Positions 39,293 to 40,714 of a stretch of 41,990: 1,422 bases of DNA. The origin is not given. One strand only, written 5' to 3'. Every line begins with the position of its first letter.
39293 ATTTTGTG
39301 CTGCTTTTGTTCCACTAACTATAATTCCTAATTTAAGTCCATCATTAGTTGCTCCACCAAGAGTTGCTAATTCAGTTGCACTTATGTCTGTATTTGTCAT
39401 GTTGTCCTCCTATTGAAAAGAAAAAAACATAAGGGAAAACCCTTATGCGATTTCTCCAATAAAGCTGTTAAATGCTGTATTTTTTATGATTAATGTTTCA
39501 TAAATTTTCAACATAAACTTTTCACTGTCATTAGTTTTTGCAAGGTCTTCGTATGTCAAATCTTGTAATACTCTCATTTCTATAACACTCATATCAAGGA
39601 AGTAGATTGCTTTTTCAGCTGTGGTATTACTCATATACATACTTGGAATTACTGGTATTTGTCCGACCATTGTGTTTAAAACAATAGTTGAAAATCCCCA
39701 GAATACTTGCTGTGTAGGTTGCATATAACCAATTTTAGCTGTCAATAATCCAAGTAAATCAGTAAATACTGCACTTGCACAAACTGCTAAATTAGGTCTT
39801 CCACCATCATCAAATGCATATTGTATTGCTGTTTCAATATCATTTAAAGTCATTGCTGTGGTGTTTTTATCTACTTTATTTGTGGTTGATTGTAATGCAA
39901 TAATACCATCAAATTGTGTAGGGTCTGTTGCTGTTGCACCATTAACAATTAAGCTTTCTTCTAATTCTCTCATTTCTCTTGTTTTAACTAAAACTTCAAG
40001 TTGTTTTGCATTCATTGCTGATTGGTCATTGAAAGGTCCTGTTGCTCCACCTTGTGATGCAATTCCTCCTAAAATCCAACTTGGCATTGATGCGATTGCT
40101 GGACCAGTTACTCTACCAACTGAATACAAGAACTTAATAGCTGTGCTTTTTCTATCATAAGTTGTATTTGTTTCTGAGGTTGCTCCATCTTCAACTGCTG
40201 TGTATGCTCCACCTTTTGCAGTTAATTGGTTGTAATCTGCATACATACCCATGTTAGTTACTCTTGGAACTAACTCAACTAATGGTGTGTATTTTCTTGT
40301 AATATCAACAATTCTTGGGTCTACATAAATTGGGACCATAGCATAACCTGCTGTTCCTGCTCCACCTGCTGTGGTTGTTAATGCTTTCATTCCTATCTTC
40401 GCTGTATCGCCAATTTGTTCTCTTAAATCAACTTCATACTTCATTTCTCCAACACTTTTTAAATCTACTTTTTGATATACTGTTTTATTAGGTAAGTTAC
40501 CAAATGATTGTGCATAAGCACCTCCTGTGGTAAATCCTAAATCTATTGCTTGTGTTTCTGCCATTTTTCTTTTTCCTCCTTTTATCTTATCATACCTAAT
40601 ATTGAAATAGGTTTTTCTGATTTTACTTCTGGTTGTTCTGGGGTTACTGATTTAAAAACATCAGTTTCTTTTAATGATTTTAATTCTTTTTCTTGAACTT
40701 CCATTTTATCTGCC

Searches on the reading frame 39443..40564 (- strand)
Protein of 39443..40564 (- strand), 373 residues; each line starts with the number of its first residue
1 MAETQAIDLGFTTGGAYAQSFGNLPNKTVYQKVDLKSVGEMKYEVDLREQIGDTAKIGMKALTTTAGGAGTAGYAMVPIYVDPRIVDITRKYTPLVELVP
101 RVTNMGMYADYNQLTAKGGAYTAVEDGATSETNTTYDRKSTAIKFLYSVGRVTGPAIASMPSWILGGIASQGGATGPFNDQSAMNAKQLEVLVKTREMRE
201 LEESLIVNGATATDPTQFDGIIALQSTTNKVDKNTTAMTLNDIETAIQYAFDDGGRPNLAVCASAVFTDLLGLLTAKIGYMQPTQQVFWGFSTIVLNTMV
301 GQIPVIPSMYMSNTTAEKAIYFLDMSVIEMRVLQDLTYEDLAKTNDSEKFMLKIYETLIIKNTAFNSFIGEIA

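Call 8: search_protein_families(library=pfam, proteins=[window:39443-40564:-], max_evalue=0.01)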
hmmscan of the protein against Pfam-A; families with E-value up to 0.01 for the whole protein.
window:39443-40564:- (373 aa): 1 family
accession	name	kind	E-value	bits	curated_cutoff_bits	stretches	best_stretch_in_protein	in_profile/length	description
PF17236.8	SU10_MCP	-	1.1e-22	81.3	24.1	1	79-364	12-283/292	SU10 major capsid protein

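Call 9: search_protein_families(library=phrogs, proteins=[window:39443-40564:-], max_evalue=0.001)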
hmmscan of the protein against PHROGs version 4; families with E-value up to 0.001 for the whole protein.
window:39443-40564:- (373 aa): 3 families
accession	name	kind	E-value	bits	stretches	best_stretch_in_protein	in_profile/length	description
phrog_25898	-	head and packaging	2.3e-13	51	1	193-361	209-382/394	major head protein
phrog_1328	-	head and packaging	3.2e-13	50.7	1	198-362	127-296/583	major head protein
phrog_9953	-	head and packaging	0.0001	22.8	1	229-365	184-322/329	major head protein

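Call 30: find_homologous_proteins(query=window:39443-40564:-, max_evalue=0.00001)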
Query window:39443-40564:- (373 aa): 1341 proteins with E <= 0.00001 among 5723 candidates; the best 120 are listed.
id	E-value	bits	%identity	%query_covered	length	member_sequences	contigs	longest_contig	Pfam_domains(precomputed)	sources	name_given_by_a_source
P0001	4.3e-240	814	100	100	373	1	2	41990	PF17236.9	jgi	-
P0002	1.2e-187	641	79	100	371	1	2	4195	PF17236.9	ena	-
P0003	4.9e-187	639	78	99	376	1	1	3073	PF17236.9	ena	-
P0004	1.3e-186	638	77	100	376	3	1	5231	PF17236.9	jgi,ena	-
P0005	1.4e-185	634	75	100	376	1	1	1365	PF17236.9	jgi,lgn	-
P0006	4.9e-185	633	76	100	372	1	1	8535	PF17236.9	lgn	-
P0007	3.9e-182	623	74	99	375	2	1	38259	PF17236.9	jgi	-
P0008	4.6e-182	623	75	100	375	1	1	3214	PF17236.9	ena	-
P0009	5.4e-180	616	74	99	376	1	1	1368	PF05065.20,PF17236.9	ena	-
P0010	8.4e-180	615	76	100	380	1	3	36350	PF17236.9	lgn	-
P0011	7.9e-178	609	74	100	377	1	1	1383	PF17236.9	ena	-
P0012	8.8e-178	609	73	100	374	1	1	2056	PF17236.9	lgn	-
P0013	1.0e-177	609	74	100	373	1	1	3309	PF17236.9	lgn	-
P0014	1.6e-177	608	75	100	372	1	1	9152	PF17236.9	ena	-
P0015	1.7e-177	608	72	100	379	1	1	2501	PF17236.9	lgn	-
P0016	2.0e-177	608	75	98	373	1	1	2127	PF17236.9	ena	-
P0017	2.9e-175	600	74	100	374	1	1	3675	PF17236.9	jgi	-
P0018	4.3e-175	600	78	96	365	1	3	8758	PF17236.9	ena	-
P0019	5.8e-175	599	72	100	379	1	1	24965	PF17236.9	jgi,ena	-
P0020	5.5e-174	596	72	100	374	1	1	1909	PF17236.9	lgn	-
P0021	7.2e-174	596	73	100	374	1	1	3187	PF17236.9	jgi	-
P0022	2.4e-173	594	76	97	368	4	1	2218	PF17236.9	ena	-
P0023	2.7e-173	594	70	100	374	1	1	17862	PF17236.9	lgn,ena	-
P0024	5.3e-172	590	75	96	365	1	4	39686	PF17236.9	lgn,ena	-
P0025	2.8e-171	587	72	98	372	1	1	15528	PF17236.9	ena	-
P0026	3.1e-170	584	75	96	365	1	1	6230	PF17236.9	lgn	-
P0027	2.1e-169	581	73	96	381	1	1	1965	PF17236.9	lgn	-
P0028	3.0e-169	581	73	96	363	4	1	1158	PF17236.9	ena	-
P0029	3.4e-169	581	75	96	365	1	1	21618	PF17236.9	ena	-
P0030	4.1e-169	580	71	100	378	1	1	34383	PF17236.9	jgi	-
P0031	4.1e-169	580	76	96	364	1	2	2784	PF17236.9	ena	-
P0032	8.3e-169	579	72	97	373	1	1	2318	PF17236.9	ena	-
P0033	8.6e-169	579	74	96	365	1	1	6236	PF17236.9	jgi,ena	-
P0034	7.0e-168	576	75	96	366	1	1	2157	PF17236.9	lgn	-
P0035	1.3e-167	575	72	96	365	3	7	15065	PF17236.9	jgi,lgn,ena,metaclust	metaclust:\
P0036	3.0e-167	574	71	100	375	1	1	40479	PF17236.9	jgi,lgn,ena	-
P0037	3.5e-167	574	73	97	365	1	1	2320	PF17236.9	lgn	-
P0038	5.6e-167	573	71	100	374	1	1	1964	PF17236.9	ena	-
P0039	7.6e-167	573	72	96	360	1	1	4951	PF17236.9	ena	-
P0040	2.6e-166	571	74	96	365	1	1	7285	PF17236.9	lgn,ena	-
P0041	3.8e-166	570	73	96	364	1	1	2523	PF17236.9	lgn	-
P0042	1.0e-165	569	70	98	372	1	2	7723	PF17236.9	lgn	-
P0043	2.5e-165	568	73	96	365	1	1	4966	PF17236.9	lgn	-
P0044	3.8e-165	567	73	96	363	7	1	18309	PF17236.9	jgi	jgi:hypothetical protein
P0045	6.0e-165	567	74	96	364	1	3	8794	PF17236.9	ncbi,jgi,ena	-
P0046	1.1e-164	566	74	97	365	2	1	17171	PF17236.9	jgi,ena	-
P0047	1.9e-164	565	73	96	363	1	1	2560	PF17236.9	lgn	-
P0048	2.2e-164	565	73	96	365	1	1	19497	PF17236.9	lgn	-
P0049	5.5e-164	563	70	96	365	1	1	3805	PF17236.9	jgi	-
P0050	5.8e-164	563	69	100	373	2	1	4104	PF17236.9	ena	-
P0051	6.1e-164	563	68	100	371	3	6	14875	PF17236.9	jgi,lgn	-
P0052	9.6e-164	563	72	96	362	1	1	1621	PF17236.9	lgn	-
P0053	1.1e-163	562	73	96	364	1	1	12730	PF17236.9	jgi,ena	-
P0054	1.5e-163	562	72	96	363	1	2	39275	PF17236.9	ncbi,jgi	ncbi:MAG: SU10 major capsid protein [Candidatus Heimdallarchaeaceae archaeon]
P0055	1.6e-163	562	72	96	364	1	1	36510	PF17236.9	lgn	-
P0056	1.7e-163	562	72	96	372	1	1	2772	PF17236.9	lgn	-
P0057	5.7e-163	560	71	96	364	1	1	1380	PF17236.9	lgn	-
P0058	8.5e-163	559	70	100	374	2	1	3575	PF17236.9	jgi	jgi:hypothetical protein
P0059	1.1e-162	559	74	96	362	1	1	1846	PF17236.9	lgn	-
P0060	1.1e-162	559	72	96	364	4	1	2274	PF17236.9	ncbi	-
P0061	1.5e-162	559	71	96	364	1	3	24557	PF17236.9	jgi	jgi:hypothetical protein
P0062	1.7e-162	558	71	96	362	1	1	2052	PF17236.9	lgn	-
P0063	4.3e-162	557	73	96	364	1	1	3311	PF17236.9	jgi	jgi:hypothetical protein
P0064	1.0e-161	556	68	100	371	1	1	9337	PF17236.9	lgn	-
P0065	1.2e-161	556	72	96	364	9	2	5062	PF17236.9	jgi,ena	-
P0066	1.4e-161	555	69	97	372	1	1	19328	PF05065.20,PF17236.9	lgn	-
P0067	2.3e-161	555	69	98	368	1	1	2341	PF17236.9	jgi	-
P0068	3.8e-161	554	72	96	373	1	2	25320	PF17236.9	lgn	-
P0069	4.6e-161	554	71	96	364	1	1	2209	PF17236.9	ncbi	-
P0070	5.6e-161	553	71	96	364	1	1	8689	PF17236.9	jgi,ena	-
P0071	7.9e-161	553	68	100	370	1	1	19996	PF17236.9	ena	-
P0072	1.0e-160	553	67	100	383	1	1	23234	PF17236.9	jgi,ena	jgi:hypothetical protein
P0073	1.1e-160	553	69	97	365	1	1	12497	PF17236.9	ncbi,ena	-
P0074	1.6e-160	552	71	96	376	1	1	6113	PF17236.9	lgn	-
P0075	2.1e-160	552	71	96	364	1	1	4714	PF17236.9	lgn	-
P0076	3.1e-160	551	70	97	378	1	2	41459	PF25209.3,PF17236.9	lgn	-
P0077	3.6e-160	551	69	96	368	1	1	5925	PF17236.9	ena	-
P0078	5.5e-160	550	70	96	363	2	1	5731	PF17236.9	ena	-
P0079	7.1e-160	550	71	96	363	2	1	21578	PF17236.9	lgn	-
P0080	7.6e-160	550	68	96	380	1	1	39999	PF17236.9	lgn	-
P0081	7.8e-160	550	68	98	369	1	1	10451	PF17236.9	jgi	-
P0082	9.1e-160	550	70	96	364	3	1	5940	PF17236.9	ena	-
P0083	9.2e-160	549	66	100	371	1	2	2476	PF17236.9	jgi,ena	-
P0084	1.1e-159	549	69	97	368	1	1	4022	PF17236.9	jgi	jgi:hypothetical protein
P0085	1.2e-159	549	68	99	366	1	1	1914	PF17236.9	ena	-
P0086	1.2e-159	549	68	100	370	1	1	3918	PF17236.9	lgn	-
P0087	2.1e-159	548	69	96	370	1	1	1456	PF17236.9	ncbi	-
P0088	2.5e-159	548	67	100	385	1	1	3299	PF17236.9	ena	-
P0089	2.7e-159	548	67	99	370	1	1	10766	PF17236.9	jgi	-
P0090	4.1e-159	547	71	96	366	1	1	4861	PF17236.9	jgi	-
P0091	4.8e-159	547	69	99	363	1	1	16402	PF17236.9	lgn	-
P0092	5.0e-159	547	69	97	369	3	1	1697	PF17236.9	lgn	-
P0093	5.3e-159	547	68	97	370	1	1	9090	PF17236.9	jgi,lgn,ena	-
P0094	5.7e-159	547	71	96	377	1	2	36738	PF17236.9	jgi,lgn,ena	-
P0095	8.1e-159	546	72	96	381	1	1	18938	PF17236.9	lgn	-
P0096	8.1e-159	546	66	100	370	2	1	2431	PF17236.9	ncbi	-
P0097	1.1e-158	546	66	100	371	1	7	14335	PF17236.9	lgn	-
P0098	1.2e-158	546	70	96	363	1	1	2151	PF17236.9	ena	-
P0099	1.5e-158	545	71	96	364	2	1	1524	PF17236.9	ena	-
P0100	2.8e-158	545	66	100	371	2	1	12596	PF17236.9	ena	-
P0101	3.8e-158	544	69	97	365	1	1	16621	PF17236.9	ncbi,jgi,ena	-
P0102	6.0e-158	544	67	100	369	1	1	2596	PF17236.9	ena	-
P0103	6.3e-158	543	71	96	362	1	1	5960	PF17236.9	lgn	-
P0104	7.7e-158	543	69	96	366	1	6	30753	PF17236.9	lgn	-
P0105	9.8e-158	543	68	96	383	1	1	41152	PF17236.9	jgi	jgi:hypothetical protein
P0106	1.4e-157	542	69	96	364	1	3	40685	PF17236.9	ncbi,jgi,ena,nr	ncbi:DUF5309 family protein [Candidatus Woesearchaeota archaeon]|jgi:hypothetical protein|nr:DUF5309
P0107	1.6e-157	542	69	96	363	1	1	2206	PF17236.9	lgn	-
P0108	1.9e-157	542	65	100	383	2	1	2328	PF17236.9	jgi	-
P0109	3.0e-157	541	69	97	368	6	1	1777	PF17236.9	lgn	-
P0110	3.2e-157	541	71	96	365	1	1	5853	PF17236.9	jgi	-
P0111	3.2e-157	541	65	100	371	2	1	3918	PF17236.9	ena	-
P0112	4.1e-157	541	66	100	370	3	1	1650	PF17236.9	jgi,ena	-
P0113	7.6e-157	540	69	96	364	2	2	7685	PF17236.9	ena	-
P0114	8.0e-157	540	68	96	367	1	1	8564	PF17236.9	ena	-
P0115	1.1e-156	539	69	96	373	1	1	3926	PF17236.9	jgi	jgi:hypothetical protein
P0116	2.1e-156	538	66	100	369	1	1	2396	PF17236.9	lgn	-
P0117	6.5e-156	537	67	97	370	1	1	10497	PF17236.9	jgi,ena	-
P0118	7.7e-156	537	69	96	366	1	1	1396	PF17236.9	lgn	-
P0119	8.7e-156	536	66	99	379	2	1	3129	PF17236.9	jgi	-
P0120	8.9e-156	536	70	96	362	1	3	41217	PF17236.9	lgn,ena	-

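Call 31: find_encoding_contigs(protein=P0106, flank=10000, max_places=3)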
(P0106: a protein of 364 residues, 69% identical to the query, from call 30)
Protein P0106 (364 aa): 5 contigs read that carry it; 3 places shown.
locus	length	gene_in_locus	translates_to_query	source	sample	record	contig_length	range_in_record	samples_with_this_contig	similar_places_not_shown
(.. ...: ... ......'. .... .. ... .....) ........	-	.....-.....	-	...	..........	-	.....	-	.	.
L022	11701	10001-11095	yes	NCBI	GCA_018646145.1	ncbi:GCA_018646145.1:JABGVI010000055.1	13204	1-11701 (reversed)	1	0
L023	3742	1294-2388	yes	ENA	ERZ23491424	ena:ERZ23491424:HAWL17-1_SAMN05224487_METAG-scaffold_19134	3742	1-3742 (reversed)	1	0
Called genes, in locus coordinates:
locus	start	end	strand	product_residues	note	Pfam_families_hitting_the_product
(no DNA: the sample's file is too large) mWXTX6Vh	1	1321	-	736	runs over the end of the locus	PF09250:Prim-Pol, PF01807:Zn_ribbon_DnaG, PF19263:DUF5906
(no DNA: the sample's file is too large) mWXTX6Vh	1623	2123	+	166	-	-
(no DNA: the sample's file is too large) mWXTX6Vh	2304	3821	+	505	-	-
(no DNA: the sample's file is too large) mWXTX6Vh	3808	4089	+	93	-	-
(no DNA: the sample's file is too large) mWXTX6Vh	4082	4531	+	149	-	-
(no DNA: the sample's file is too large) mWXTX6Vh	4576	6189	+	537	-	-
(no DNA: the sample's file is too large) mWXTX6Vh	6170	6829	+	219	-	PF04233:Phage_Mu_F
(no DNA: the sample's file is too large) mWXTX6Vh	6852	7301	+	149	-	PF13392:HNH_3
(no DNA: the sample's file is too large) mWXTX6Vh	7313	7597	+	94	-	-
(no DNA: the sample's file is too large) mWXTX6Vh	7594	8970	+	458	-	-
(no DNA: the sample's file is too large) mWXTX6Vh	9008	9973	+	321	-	PF04586:Peptidase_S78, PF14550:Peptidase_S78_2 (weak)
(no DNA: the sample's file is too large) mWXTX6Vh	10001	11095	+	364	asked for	PF17236:SU10_MCP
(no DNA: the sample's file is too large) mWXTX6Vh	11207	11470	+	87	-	-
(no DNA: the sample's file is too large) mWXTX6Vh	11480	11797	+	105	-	-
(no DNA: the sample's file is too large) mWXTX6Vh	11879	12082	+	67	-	-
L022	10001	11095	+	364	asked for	PF17236:SU10_MCP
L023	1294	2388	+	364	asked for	PF17236:SU10_MCP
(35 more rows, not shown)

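Call 32: find_encoding_contigs(protein=P0007, flank=10000, max_places=2)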
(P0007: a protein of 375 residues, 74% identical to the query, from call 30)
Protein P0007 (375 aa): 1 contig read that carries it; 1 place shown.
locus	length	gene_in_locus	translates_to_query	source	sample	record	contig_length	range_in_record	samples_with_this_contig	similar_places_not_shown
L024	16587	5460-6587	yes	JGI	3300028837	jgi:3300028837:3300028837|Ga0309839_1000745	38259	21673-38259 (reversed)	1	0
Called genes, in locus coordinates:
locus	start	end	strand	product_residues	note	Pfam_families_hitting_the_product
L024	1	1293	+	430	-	?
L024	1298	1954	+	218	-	PF04233:Phage_Mu_F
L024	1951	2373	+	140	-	-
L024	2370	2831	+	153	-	-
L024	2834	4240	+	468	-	PF13385:Laminin_G_3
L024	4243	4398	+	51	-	-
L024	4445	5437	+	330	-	-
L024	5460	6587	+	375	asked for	PF17236:SU10_MCP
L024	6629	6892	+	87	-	-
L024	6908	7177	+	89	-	-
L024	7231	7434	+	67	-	-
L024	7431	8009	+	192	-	-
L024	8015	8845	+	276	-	-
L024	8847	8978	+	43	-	-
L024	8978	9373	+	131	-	-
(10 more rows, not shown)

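Call 37: find_related_loci(query=A4, collection=viral_contigs, flank=9000)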
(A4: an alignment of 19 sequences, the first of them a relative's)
Query A4 (373 aa) in viral_contigs; peptide patterns used: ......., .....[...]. (x = any residue, [..] = any of these).
526 stretches matched a pattern; 389 encode a relative of the query (tblastn E <= 1e-3); the best 80 are kept; 80 distinct loci.
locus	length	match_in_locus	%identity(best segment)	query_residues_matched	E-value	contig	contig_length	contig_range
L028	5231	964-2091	77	1-373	0e+0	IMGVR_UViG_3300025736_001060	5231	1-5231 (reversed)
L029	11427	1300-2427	75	1-373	0e+0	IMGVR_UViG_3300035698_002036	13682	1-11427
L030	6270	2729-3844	79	1-373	0e+0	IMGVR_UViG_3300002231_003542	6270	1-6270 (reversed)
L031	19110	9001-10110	74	4-373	0e+0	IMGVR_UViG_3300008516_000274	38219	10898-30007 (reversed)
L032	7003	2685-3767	78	15-373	0e+0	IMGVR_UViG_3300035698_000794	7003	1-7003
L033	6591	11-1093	73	12-372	0e+0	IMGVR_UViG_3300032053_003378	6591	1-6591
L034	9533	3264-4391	71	1-373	0e+0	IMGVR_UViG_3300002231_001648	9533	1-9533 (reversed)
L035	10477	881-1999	73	1-373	0e+0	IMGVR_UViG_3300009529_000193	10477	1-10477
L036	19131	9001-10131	71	1-373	3e-180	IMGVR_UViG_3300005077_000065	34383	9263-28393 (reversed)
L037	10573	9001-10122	71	1-373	3e-179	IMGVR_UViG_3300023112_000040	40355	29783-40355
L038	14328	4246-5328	72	15-373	3e-178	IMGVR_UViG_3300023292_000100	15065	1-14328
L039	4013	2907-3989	72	15-373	0e+0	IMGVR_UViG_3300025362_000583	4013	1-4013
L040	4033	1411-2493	74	15-373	0e+0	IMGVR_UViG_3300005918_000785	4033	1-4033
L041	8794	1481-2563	74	15-373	2e-176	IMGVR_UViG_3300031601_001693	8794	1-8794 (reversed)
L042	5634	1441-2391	79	57-373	4e-179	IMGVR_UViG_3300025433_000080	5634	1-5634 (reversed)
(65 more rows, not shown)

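Call 46: search_protein_families(library=pfam, alignment_id=A5, max_evalue=0.00001)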
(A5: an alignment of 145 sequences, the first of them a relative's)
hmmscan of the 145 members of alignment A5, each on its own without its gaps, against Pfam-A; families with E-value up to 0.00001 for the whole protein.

A. member 1, L022:1623-2123:+ (166 aa): 0 families

B. families by the number of members that match (of 145 scanned): 27 families (the first 25 are shown)
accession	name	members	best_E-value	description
PF13385.13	Laminin_G_3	3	1.3e-28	Concanavalin A-like lectin/glucanases superfamily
PF13392.12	HNH_3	2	4.4e-17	HNH endonuclease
PF00136.26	DNA_pol_B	1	3.1e-21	DNA polymerase family B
PF19263.5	DUF5906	1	8.1e-21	Family of unknown function (DUF5906)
PF18906.5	Phage_tube_2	1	4e-20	Phage tail tube protein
PF09250.16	Prim-Pol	1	2e-16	Bifunctional DNA primase/polymerase, N-terminal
PF00535.33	Glycos_transf_2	1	6.4e-16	Glycosyl transferase family 2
PF25342.1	GT_PLOD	1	2.1e-15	PLOD GT domain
PF23780.1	S-AdoMet_lyase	1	3.6e-14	S-Adenosylmethionine lyase family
PF20691.3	TAGT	1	1e-13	TET-Associated Glycosyltransferase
PF01807.25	Zn_ribbon_DnaG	1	4.3e-12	CHC2 zinc finger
PF13482.12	RNase_H_2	1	4.6e-12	RNase_H superfamily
PF10263.15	SprT-like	1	6.8e-11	SprT-like family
PF01541.30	GIY-YIG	1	1.5e-10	GIY-YIG catalytic domain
PF03237.21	Terminase_6N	1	5.4e-09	Terminase large subunit, T4likevirus-type, N-terminal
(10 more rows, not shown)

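Call 50: list_cluster_members(proteins=[P0045, P0060, P0069, P0073, P0087, P0096, P0101, P0054, P0106])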
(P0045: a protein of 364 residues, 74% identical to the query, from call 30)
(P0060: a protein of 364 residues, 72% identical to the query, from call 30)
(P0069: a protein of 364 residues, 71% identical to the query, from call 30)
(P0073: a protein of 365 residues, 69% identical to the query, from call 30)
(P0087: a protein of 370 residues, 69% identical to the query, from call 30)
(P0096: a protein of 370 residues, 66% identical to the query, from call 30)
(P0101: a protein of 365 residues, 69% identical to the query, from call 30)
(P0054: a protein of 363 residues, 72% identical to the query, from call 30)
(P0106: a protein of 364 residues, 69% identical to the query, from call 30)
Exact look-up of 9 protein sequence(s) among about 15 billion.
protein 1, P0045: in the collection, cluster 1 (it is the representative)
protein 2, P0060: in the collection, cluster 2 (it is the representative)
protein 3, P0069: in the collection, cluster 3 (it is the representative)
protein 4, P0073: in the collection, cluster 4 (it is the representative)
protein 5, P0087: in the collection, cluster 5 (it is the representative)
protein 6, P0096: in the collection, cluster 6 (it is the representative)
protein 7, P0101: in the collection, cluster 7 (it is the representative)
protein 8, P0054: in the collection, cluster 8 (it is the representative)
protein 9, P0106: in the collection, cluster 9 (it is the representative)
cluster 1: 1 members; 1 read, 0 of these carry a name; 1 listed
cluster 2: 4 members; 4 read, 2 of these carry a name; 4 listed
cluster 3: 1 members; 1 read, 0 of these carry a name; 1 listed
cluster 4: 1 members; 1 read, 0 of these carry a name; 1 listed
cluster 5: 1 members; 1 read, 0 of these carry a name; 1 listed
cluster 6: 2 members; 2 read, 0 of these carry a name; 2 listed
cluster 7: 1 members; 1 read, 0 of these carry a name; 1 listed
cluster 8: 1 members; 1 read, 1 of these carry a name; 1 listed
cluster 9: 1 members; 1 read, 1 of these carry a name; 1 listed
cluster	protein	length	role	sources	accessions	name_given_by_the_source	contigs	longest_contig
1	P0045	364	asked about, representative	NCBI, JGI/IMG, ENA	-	-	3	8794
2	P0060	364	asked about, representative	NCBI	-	-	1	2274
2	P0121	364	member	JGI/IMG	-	hypothetical protein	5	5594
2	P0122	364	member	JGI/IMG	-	hypothetical protein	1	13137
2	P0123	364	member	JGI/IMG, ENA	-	-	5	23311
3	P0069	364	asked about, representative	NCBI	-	-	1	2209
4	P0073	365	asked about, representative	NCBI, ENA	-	-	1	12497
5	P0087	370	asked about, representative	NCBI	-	-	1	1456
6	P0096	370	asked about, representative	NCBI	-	-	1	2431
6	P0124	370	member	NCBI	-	-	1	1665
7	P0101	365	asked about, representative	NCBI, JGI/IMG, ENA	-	-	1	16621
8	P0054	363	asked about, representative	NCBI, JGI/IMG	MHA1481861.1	MAG: SU10 major capsid protein [Candidatus Heimdallarchaeaceae archaeon]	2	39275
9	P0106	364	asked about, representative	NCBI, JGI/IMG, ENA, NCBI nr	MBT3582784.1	DUF5309 family protein [Candidatus Woesearchaeota archaeon] | hypothetical protein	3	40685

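Call 61: search_dna_similar(query=window:39443-40564:-, collection=phages, mode=protein, max_rows=25, max_evalue=0.001)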
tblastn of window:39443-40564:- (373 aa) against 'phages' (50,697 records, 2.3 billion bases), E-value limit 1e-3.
Records with a match: 2; places in all: 2; records where one place covers at least 80% of the query: 0.
Best place of each record, by identity: <60% 2.
By first word of the organism name: Rhizobium 2.
By host as written in the record: Rhizobium phaseoli I1_23 1; Rhizobium phaseoli N3_2 1.
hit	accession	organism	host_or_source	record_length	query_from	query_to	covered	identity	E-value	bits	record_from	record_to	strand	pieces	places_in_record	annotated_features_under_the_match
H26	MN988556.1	Rhizobium phage RHph_I1_23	Rhizobium phaseoli I1_23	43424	224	372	40%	27.9%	2e-4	49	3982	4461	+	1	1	major capsid protein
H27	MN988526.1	Rhizobium phage RHph_N3_2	Rhizobium phaseoli N3_2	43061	224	372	40%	27.9%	5e-4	48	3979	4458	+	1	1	major capsid protein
